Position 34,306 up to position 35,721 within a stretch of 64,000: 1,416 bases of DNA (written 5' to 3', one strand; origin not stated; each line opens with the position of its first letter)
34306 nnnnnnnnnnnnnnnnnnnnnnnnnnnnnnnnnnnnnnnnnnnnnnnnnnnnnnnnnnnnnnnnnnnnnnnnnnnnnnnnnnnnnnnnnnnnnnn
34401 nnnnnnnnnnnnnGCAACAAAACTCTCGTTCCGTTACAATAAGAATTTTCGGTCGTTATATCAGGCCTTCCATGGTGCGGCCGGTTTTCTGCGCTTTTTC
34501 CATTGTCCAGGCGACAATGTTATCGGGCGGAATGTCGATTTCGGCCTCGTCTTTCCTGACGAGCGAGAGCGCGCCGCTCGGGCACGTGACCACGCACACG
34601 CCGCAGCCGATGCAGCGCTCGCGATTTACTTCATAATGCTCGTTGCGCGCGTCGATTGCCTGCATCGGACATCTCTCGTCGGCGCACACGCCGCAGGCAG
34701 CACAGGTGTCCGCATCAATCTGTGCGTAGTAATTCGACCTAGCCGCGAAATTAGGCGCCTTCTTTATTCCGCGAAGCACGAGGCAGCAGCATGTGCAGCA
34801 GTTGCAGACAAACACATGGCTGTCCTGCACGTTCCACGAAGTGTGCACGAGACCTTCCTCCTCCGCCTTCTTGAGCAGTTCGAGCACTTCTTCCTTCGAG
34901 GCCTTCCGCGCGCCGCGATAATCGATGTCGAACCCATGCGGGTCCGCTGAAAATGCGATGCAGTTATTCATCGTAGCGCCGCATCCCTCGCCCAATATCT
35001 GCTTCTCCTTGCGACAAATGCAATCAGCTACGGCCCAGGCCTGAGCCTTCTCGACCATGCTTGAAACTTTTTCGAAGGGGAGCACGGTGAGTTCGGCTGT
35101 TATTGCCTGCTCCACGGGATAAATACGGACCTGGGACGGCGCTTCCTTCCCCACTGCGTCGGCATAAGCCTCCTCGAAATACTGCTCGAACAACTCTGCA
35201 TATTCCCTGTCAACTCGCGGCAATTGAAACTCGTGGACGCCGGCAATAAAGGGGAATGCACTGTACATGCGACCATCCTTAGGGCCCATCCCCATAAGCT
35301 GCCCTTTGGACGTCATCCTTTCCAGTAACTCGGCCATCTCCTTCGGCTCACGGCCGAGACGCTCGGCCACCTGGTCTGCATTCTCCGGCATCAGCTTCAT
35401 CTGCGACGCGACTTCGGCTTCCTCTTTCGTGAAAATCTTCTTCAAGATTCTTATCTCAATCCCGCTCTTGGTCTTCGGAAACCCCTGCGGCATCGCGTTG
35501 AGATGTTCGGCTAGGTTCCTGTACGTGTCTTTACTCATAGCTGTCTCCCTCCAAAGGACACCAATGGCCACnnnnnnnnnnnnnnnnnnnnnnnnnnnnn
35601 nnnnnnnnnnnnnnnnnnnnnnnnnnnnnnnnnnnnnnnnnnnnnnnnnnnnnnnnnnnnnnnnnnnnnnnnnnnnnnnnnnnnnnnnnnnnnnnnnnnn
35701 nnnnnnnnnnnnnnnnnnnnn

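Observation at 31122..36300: TetR-headed operon with three tandem paralogs of an unassigned winged-helix/Cys-cluster/di-ferredoxin protein plus a crotonase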

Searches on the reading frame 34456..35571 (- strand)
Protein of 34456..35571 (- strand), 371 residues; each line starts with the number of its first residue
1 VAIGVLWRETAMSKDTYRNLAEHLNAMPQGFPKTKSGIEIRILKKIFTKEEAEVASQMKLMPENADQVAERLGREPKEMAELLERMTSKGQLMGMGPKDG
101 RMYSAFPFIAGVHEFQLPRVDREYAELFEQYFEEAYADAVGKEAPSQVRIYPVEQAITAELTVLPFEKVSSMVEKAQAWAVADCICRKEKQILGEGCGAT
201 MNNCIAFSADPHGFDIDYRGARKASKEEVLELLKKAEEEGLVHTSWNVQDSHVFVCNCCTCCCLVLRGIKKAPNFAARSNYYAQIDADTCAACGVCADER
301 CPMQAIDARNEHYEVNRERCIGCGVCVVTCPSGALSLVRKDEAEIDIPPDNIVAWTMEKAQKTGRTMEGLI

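Call 3: search_protein_families(library=pfam, proteins=[window:34456-35571:-], max_evalue=0.01)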
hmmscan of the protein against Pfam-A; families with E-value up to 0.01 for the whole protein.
window:34456-35571:- (371 aa): 11 families
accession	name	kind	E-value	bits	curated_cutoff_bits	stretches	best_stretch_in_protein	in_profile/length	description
PF00037.32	Fer4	-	9.5e-10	38.3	21.1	1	313-335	1-23/24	4Fe-4S binding domain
PF12838.12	Fer4_7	-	2.7e-09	37.8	27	2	289-334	1-52/52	4Fe-4S dicluster domain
PF14697.11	Fer4_21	-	3e-08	34.1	35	1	283-334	1-56/59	4Fe-4S dicluster domain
PF12837.12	Fer4_6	-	5.8e-08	32.8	25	2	314-335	3-24/24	4Fe-4S binding domain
PF13237.11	Fer4_10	-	7e-08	32.7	25.5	1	284-331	3-53/53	4Fe-4S dicluster domain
PF13187.11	Fer4_9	-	5.8e-06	26.7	27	1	290-334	2-51/52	4Fe-4S dicluster domain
PF12797.12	Fer4_2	-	1e-05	25.6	24.5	1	312-332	2-22/22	4Fe-4S binding domain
PF13183.11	Fer4_8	-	0.0003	21.7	27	0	318-334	3-19/68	4Fe-4S dicluster domain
PF13534.11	Fer4_17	-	0.00057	20.8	22.2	0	319-333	45-59/61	4Fe-4S dicluster domain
PF25160.1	LdpA_Fe-S-bd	-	0.00084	19.5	27.6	1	298-335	10-43/49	LdpA Fe-S cluster-binding domain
PF12800.12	Fer4_4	-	0.00091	19.8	24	1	318-333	2-17/17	4Fe-4S binding domain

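Call 4: search_protein_families(library=ncbifam, proteins=[window:34456-35571:-], max_evalue=0.01)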
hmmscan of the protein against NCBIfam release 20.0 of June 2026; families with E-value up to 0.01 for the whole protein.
window:34456-35571:- (371 aa): 62 families (the best 25 are shown)
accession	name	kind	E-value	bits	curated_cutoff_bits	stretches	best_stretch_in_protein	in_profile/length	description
NF058577.1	FdxA_fam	equivalog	8.3e-11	41.9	65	1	287-334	6-52/52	4Fe-4S ferredoxin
NF040770.1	hetero_SS_HdrA2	exception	1.3e-09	36.7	1100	1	280-346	569-634/777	CoB-CoM heterodisulfide reductase HdrA2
TIGR03294.1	FrhG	equivalog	8.9e-09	35.4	245.5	1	284-333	170-218/228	coenzyme F420 hydrogenase subunit gamma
TIGR02700.1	flavo_MJ0208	hypoth_equivalog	1.8e-08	34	251.35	1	284-336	144-195/234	dihydromethanopterin reductase (acceptor)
NF041836.1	rnfB_Methano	equivalog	8e-08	32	445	2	299-336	226-263/265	Rnf electron transport complex subunit RnfB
NF005505.0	PRK07118.1-4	equivalog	1.2e-07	31.5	378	2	299-336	226-263/265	Fe-S cluster domain-containing protein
TIGR03224.1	benzo_boxA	equivalog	1.3e-07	30.9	459.2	1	285-339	7-60/411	benzoyl-CoA 2,3-epoxidase subunit BoxA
TIGR01944.1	rnfB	subfamily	2.2e-07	30.6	68.7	1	280-346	105-171/190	RnfABCDGE type electron transport complex subunit B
NF009408.0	PRK12769.1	equivalog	2.6e-07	29.2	1003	1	253-343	12-110/659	formate-dependent uric acid utilization protein AegA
NF042909.1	FMH_DH_FwdF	exception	3e-07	29.9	375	2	235-337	83-197/336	tungsten-dependent formylmethanofuran dehydrogenase subunit FwdF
NF005503.0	PRK07118.1-2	equivalog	3.7e-07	29.7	252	1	299-339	148-188/292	RnfABCDGE type electron transport complex subunit B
NF007658.0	PRK10330.1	equivalog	5.9e-07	29.2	260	1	256-340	15-109/181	electron transport protein HydN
TIGR01971.1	NuoI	subfamily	6.1e-07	29.1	113.05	1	309-340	72-103/121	NADH-quinone oxidoreductase, chain I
TIGR02179.1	PorD_KorD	subfamily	1e-06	28.8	60.05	1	301-340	37-77/78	2-oxoacid:acceptor oxidoreductase, delta subunit, pyruvate/2-ketoisovalerate family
NF040684.1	PorD_Arch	equivalog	1.2e-06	28.5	120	1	315-339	29-83/85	pyruvate synthase subunit PorD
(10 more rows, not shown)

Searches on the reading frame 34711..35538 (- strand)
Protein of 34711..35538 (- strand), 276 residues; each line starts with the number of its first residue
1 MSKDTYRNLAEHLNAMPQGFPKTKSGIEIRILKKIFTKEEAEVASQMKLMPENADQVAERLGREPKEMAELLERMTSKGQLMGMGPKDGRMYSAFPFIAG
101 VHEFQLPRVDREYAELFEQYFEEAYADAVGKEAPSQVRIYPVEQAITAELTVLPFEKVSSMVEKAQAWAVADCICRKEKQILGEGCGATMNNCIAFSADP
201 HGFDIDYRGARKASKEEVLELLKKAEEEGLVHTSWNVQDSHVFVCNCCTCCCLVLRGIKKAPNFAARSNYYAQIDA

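Call 89: search_protein_families(library=ncbifam, proteins=[window:34711-35538:-], max_evalue=10)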
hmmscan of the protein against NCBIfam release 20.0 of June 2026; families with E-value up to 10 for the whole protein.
window:34711-35538:- (276 aa): 1 family
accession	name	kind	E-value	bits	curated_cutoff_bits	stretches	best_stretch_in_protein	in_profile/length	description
NF002773.0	PRK02866.1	subfamily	0.0055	16.8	150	1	42-93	38-88/147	cyanase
